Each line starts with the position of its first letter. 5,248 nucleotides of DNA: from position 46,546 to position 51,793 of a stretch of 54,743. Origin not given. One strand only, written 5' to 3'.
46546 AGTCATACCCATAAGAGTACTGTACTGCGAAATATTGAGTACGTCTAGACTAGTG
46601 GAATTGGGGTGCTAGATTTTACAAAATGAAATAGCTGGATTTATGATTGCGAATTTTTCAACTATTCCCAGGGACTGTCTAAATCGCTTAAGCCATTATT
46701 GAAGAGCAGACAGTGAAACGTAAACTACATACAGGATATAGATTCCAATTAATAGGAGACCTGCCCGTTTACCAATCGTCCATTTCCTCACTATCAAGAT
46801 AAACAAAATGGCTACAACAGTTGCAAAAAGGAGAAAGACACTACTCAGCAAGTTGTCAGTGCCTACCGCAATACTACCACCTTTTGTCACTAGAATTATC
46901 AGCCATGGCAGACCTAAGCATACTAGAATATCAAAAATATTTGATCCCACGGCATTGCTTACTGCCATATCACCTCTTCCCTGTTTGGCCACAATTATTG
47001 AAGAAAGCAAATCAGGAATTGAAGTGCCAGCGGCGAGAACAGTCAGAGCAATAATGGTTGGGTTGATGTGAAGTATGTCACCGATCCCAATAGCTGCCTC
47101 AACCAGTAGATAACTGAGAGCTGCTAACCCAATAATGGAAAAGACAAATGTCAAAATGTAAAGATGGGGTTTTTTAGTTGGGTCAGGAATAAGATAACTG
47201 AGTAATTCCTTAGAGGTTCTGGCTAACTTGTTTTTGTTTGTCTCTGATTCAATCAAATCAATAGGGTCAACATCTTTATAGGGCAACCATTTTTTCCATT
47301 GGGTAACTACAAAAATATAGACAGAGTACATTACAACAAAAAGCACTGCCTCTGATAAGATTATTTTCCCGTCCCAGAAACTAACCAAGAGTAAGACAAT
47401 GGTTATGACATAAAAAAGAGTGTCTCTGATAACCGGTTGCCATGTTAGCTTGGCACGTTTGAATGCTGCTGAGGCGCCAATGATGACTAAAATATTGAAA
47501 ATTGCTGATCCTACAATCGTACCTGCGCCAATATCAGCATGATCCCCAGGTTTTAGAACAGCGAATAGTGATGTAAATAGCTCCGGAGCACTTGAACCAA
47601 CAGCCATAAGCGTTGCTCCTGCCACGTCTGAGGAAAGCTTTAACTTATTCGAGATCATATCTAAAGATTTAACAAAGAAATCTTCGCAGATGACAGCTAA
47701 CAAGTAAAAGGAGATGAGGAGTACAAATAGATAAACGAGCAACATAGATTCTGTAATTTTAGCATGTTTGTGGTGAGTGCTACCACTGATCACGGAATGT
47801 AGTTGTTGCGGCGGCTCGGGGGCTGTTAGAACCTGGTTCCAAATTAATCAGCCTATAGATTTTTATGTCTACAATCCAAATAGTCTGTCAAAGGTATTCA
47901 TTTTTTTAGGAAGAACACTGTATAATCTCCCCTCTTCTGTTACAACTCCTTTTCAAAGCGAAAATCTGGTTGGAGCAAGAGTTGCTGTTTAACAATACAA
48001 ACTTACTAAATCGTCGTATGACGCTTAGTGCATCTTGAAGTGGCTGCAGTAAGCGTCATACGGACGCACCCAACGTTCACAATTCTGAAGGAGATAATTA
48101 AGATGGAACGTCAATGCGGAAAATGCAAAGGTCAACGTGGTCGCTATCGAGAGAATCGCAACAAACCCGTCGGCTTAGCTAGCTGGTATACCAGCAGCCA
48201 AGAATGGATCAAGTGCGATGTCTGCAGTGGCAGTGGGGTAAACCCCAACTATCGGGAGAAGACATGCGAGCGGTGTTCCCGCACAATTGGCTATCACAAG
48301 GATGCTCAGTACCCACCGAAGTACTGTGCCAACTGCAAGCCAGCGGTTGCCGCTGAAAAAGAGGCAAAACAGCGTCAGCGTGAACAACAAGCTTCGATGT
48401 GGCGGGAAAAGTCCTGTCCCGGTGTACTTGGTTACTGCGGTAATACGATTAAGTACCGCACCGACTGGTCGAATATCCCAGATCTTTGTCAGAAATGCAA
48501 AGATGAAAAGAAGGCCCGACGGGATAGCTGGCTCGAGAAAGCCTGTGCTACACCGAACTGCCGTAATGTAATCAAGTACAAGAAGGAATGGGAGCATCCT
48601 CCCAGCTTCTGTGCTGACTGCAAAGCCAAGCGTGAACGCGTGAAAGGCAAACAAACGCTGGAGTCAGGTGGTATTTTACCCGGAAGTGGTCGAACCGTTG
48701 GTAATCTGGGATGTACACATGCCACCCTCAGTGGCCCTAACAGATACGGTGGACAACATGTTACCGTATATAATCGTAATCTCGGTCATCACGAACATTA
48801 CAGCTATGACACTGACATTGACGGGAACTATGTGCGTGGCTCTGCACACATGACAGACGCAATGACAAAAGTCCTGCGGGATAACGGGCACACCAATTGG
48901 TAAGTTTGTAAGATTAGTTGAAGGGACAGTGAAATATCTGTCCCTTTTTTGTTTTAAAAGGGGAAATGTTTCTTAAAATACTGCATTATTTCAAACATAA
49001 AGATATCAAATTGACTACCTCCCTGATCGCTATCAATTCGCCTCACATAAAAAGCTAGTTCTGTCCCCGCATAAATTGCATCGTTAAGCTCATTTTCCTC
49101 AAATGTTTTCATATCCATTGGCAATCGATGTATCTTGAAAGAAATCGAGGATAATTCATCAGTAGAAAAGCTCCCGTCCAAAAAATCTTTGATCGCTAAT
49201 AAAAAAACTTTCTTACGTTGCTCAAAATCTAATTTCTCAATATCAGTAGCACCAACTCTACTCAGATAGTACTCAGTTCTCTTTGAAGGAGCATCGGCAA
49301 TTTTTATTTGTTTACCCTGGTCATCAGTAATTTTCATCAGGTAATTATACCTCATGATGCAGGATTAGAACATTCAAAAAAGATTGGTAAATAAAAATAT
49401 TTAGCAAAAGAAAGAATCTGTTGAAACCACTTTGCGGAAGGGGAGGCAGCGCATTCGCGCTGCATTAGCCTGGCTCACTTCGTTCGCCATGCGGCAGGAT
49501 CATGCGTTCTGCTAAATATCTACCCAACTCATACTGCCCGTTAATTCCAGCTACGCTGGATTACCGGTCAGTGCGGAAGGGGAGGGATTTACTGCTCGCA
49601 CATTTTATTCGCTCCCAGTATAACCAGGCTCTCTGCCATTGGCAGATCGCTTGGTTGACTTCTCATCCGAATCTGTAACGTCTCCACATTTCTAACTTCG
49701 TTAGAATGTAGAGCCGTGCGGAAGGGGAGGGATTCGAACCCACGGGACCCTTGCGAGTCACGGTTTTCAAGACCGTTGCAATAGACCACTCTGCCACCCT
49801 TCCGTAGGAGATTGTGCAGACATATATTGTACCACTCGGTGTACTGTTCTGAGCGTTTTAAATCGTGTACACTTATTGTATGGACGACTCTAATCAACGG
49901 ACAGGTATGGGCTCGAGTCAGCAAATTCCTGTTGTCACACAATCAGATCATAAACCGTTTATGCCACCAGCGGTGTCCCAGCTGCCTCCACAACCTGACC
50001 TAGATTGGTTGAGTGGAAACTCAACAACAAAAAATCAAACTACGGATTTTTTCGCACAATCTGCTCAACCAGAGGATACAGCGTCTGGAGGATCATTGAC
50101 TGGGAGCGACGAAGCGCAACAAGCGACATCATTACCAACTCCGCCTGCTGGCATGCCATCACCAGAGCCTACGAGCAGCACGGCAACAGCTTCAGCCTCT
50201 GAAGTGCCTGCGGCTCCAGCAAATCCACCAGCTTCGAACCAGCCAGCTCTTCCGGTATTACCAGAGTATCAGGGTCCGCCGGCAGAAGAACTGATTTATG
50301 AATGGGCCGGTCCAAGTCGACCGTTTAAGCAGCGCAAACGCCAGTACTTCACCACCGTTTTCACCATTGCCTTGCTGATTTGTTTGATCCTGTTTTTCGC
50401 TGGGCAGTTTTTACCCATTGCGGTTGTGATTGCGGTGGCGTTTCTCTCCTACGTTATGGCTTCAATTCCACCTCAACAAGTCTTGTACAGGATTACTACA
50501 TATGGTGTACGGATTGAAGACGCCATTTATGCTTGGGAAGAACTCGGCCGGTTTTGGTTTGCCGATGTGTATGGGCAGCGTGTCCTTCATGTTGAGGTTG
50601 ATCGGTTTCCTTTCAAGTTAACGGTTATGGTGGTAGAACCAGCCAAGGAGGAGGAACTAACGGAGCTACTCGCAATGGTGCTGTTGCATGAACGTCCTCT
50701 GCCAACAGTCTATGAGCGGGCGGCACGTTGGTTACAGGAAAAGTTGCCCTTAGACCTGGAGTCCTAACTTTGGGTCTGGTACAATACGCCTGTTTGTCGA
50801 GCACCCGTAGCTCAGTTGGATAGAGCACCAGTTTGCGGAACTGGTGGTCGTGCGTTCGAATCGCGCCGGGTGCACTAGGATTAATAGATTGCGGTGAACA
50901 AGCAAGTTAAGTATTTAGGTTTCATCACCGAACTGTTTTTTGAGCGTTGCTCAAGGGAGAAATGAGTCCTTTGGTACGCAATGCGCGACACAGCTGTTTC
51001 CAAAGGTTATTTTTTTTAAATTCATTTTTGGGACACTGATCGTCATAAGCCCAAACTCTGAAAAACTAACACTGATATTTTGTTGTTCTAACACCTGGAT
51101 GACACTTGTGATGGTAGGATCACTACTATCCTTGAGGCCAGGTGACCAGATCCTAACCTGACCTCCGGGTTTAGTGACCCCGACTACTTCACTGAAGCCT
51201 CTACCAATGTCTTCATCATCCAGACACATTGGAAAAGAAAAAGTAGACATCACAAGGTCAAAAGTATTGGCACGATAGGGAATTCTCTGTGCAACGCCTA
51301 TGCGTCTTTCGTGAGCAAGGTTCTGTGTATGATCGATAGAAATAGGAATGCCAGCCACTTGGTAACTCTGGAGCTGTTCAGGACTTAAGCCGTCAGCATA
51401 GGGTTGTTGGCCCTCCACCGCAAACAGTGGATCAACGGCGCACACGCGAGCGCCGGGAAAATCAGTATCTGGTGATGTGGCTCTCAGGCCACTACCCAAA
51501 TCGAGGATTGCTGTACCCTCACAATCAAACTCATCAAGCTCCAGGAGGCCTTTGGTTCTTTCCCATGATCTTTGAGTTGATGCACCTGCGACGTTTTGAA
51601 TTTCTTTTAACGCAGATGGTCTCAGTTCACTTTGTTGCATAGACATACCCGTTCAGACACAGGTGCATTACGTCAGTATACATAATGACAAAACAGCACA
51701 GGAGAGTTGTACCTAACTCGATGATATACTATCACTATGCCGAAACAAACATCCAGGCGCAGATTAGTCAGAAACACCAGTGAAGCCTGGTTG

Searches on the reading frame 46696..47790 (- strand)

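Call 83: search_protein_families(library=pfam, proteins=[window:46696-47790:-], max_evalue=0.0001)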
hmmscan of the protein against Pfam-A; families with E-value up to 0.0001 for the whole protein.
window:46696-47790:- (364 aa): 1 family
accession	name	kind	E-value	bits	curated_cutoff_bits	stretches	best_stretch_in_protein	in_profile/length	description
PF01699.29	Na_Ca_ex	-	2e-60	203.5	24.9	2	211-358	2-149/151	Sodium/calcium exchanger protein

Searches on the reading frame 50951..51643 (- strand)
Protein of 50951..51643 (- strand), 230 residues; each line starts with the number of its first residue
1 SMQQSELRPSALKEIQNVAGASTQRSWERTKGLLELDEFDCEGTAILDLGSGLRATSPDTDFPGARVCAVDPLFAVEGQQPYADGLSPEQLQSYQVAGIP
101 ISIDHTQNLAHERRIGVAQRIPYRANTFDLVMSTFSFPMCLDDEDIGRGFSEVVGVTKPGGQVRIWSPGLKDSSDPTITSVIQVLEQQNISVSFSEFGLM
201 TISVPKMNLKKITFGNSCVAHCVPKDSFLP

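Call 94: search_protein_families(library=pfam, proteins=[window:50951-51643:-], max_evalue=0.0001)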
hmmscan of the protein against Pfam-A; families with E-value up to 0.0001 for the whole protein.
window:50951-51643:- (230 aa): 2 families
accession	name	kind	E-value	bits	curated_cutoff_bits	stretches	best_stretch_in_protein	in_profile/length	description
PF08241.18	Methyltransf_11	-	1.1e-06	29.6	21.2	1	109-163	37-93/95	Methyltransferase domain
PF13649.12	Methyltransf_25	-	1.5e-05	26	27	1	112-161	49-97/97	Methyltransferase domain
